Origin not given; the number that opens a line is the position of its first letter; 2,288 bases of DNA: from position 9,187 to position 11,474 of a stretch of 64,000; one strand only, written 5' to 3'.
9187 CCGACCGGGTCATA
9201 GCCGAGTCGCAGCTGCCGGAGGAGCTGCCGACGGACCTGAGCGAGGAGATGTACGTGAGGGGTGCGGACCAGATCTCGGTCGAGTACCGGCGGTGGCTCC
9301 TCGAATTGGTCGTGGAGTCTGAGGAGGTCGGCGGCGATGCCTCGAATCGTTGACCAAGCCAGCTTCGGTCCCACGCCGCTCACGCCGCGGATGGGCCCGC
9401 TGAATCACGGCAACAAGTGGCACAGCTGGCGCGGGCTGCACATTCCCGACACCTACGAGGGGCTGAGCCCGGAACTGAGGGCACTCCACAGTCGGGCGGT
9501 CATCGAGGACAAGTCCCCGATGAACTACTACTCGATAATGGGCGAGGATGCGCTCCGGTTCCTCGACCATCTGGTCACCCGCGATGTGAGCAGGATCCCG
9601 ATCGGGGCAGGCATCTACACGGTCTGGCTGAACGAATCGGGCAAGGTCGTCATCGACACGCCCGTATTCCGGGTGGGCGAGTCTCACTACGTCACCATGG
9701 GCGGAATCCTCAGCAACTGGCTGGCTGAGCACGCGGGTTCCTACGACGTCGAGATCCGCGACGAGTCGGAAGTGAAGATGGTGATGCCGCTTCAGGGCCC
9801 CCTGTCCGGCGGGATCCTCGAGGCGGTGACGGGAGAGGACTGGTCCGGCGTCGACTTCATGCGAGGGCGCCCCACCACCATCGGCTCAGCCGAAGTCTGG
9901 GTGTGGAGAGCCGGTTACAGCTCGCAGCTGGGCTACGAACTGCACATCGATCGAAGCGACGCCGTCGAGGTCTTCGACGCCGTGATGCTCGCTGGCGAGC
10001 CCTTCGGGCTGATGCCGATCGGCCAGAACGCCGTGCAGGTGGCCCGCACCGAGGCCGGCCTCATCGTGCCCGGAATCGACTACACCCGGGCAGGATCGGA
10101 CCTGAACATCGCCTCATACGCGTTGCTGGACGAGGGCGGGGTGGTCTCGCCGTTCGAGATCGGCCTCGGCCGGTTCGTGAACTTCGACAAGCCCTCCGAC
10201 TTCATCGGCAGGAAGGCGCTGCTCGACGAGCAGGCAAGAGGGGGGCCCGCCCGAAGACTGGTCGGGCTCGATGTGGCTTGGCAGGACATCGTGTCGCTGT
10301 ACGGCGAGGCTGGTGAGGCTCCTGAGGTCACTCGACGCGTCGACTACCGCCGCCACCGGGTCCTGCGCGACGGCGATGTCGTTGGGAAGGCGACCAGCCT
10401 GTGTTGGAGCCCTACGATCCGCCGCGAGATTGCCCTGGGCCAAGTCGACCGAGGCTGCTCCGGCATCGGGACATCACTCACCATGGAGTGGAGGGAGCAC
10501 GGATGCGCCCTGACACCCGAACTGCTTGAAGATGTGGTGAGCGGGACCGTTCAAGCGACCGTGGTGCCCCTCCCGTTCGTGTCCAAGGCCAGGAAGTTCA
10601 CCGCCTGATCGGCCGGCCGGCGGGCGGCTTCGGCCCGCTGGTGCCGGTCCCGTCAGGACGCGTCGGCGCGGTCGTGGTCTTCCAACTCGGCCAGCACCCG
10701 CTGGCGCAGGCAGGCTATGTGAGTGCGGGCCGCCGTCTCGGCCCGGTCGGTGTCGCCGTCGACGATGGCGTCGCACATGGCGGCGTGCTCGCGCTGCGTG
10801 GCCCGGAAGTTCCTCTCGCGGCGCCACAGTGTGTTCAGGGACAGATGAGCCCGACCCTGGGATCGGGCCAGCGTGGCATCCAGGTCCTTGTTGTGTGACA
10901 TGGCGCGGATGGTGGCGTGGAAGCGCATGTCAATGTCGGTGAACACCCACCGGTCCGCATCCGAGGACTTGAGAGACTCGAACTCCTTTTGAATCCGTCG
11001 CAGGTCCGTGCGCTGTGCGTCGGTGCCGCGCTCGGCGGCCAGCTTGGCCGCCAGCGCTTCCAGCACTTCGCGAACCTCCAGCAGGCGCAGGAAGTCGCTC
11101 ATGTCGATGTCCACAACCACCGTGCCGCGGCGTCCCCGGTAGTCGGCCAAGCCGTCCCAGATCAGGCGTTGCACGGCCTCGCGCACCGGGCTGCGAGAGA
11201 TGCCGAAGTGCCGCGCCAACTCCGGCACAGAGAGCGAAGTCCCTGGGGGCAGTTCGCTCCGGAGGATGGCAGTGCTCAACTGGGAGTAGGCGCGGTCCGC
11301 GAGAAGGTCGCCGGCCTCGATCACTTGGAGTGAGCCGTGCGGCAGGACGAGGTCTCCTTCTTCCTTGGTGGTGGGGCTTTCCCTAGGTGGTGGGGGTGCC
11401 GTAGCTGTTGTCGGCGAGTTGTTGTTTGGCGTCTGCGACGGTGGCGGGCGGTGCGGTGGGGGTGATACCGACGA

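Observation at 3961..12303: Three paralogous Rieske oxygenases with duplicated ferredoxin modules, a GcvT-like folate protein and a nucleobase-type deaminase: candidate oxidative demethylation pathway of unknown substrate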

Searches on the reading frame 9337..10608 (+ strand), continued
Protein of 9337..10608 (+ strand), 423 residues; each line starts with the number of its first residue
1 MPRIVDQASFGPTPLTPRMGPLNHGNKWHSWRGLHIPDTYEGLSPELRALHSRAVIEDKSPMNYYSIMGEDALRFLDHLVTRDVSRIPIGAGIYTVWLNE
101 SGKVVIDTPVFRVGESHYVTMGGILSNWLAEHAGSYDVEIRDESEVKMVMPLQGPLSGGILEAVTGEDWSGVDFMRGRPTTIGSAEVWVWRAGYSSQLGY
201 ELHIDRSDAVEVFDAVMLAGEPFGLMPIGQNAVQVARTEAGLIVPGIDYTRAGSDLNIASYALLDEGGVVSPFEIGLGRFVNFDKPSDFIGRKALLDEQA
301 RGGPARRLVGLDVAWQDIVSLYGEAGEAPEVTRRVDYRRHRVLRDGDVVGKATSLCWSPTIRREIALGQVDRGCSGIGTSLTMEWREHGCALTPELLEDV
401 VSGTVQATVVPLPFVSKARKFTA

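Call 109: fold_search(model_id=the predicted structure, library=pdb)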
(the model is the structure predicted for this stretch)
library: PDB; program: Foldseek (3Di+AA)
matches with E <= 10: 486; with E <= 0.001: 59
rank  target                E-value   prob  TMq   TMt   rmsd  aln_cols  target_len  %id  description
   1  1yx2_B                2.0e-39  1.00  0.78  0.91   2.8       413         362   27  Crystal Structure of the Probable Aminomethyltransferase from Bacillus subtilis (released 2005-04-05)
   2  1yx2_A                2.3e-39  1.00  0.78  0.92   2.6       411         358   27  Crystal Structure of the Probable Aminomethyltransferase from Bacillus subtilis (released 2005-04-05)
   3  1wos                  6.5e-38  1.00  0.77  0.90   2.7       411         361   27  Crystal Structure of T-protein of the Glycine Cleavage System (released 2004-09-07)
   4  1woo                  8.9e-37  1.00  0.77  0.90   2.7       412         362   27  Crystal structure of T-protein of the Glycine Cleavage System (released 2004-09-07)
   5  5l46_B                5.9e-35  1.00  0.77  0.41   3.0       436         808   25  Crystal structure of human dimethylglycine-dehydrogenase (released 2016-08-17)
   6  4pab_A                7.1e-35  1.00  0.77  0.40   3.1       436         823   24  Crystal structure of the precursor form of rat DMGDH complexed with tetrahydrofolate (released 2014-06-18)
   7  4p9s_A                1.9e-34  1.00  0.75  0.40   3.4       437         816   24  Crystal structure of the mature form of rat DMGDH (released 2014-06-18)
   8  5l46_A                2.1e-34  1.00  0.77  0.41   3.0       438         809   25  Crystal structure of human dimethylglycine-dehydrogenase (released 2016-08-17)
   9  4pab_B                2.7e-34  1.00  0.76  0.40   3.3       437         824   24  Crystal structure of the precursor form of rat DMGDH complexed with tetrahydrofolate (released 2014-06-18)
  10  5x1i_B                1.5e-33  1.00  0.73  0.69   4.8       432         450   24  Vanillate/3-O-methylgallate O-demethylase, LigM, substrate free form (released 2017-05-17)
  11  1v5v_A                2.4e-33  1.00  0.76  0.81   3.7       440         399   22  Crystal Structure of a Component of Glycine Cleavage System: T-protein from Pyrococcus horikoshii OT3 at 1.5 A Resolut (released 2004-10-26)
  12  5x1j_A                4.2e-33  1.00  0.73  0.68   5.0       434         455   24  Vanillate/3-O-methylgallate O-demethylase, LigM, vanillate complex form (released 2017-05-17)
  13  3gsi                  7.3e-33  1.00  0.77  0.40   4.1       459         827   22  Crystal structure of D552A dimethylglycine oxidase mutant of Arthrobacter globiformis in complex with tetrahydrofolate (released 2009-04-14)
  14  5x1i_A                7.3e-33  1.00  0.73  0.69   5.0       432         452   24  Vanillate/3-O-methylgallate O-demethylase, LigM, substrate free form (released 2017-05-17)
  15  5x1k_A                1.0e-32  1.00  0.73  0.68   5.0       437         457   24  Vanillate/3-O-methylgallate O-demethylase, LigM, 3-O-methylgallate complex form (released 2017-05-17)
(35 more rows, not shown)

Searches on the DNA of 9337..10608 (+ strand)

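Call 80: search_rna_families(source=L099, start=2300, end=3900, threshold=evalue, max_evalue=1)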
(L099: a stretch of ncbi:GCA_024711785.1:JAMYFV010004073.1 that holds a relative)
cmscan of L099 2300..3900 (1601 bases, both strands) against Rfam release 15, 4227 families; matches with E-value up to 1: 2.
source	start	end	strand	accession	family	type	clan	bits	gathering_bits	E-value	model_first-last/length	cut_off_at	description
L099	2862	2922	+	RF00005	tRNA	Gene; tRNA;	CL00001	21.8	29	0.15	1-71/71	no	tRNA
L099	2309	2370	+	RF02475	GlsR6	Gene; snRNA; snoRNA; CD-box;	-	16.5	75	0.73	1-59/59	no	Small nucleolar RNA GlsR6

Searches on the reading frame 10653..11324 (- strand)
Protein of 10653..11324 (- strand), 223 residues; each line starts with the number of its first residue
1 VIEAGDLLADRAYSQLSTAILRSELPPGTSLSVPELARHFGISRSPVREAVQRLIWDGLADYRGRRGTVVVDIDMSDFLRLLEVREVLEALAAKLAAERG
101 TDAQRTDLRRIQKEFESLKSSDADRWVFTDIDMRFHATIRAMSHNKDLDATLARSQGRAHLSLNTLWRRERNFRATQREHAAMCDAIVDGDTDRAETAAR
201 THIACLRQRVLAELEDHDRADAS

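Call 6: search_protein_families(library=pfam, proteins=[window:10653-11324:-], max_evalue=0.01)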
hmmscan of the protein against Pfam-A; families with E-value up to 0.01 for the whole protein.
window:10653-11324:- (223 aa): 8 families
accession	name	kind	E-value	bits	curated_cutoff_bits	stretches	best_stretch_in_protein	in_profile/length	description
PF07729.17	FCD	-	6.6e-23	81.9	24.3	1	81-204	2-124/125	FCD domain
PF00392.27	GntR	-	1.2e-15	57.3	27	1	8-70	1-64/64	Bacterial regulatory proteins, gntR family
PF13412.12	HTH_24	-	3.5e-05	23.7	21.9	1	31-58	18-45/48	Winged helix-turn-helix DNA-binding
PF13404.12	HTH_AsnC-type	-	0.0011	19.2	27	1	30-54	17-41/42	AsnC-type helix-turn-helix domain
PF12802.13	MarR_2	-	0.0027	18.3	27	1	26-62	18-52/61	MarR family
PF13518.12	HTH_28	-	0.0027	18.2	25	0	32-66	14-51/52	Helix-turn-helix domain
PF01325.25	Fe_dep_repress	-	0.0067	17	26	0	32-67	24-59/60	Iron dependent repressor, N-terminal DNA binding domain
PF09339.16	HTH_IclR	-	0.0079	16.4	22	0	30-61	18-49/52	IclR helix-turn-helix domain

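Call 7: search_protein_families(library=ncbifam, proteins=[window:10653-11324:-], max_evalue=0.01)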
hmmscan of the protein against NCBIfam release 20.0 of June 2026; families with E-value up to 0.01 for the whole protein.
window:10653-11324:- (223 aa): 17 families
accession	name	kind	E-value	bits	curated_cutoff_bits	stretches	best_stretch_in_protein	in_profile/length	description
TIGR03338.1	phnR_burk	equivalog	1.2e-25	90.3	271.5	1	15-209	19-212/212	phosphonate utilization associated transcriptional regulator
NF007741.0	PRK10421.1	equivalog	5.3e-18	65.3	311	2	81-219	101-242/262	transcriptional regulator LldR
NF007001.0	PRK09464.1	equivalog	3.3e-17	62.9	330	1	8-222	11-244/254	pyruvate dehydrogenase complex transcriptional repressor PdhR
NF007442.0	PRK09990.1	equivalog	6e-17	61.9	301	1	38-216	42-240/256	transcriptional regulator GlcC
NF003011.0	PRK03837.1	subfamily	4e-14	52.8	260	1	8-206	14-229/241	transcriptional regulator NanR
NF008576.0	PRK11534.1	equivalog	5.4e-13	49.1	218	1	11-203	11-210/225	DNA-binding transcriptional regulator CsiR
NF008504.0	PRK11414.1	equivalog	7.8e-08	32.3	225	1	22-134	26-139/221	GntR family transcriptional regulator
NF012025.0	PRK15481.1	equivalog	3.4e-07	29.3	573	1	12-75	11-75/432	MocR-like B6 salvage transcription factor PtsJ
NF052282.1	PLP_TF_PdxR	equivalog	1.4e-06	27.7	320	1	11-93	5-77/448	MocR-like pyridoxine biosynthesis transcription factor PdxR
TIGR02018.2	his_ut_repres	equivalog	1.9e-06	27.4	220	1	15-94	7-88/226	histidine utilization transcriptional repressor HutC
NF052281.1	rhizopine_MocR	equivalog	2.1e-05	23.4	650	1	11-77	22-89/479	rhizopine catabolism transcriptional regulator MocR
TIGR02404.1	trehalos_R_Bsub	equivalog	2.4e-05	24.1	211.95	1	11-78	4-72/233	trehalose operon repressor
NF053730.1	TransRegRv1152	equivalog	0.00012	22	170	1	4-78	13-88/120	Rv1152 family transcriptional regulator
TIGR02812.1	fadR_gamma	equivalog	0.00029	20.6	249.2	1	19-91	18-91/235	fatty acid metabolism transcriptional regulator FadR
NF007588.0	PRK10225.1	equivalog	0.00029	20.2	442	0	22-212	24-233/257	Uxu operon transcriptional regulator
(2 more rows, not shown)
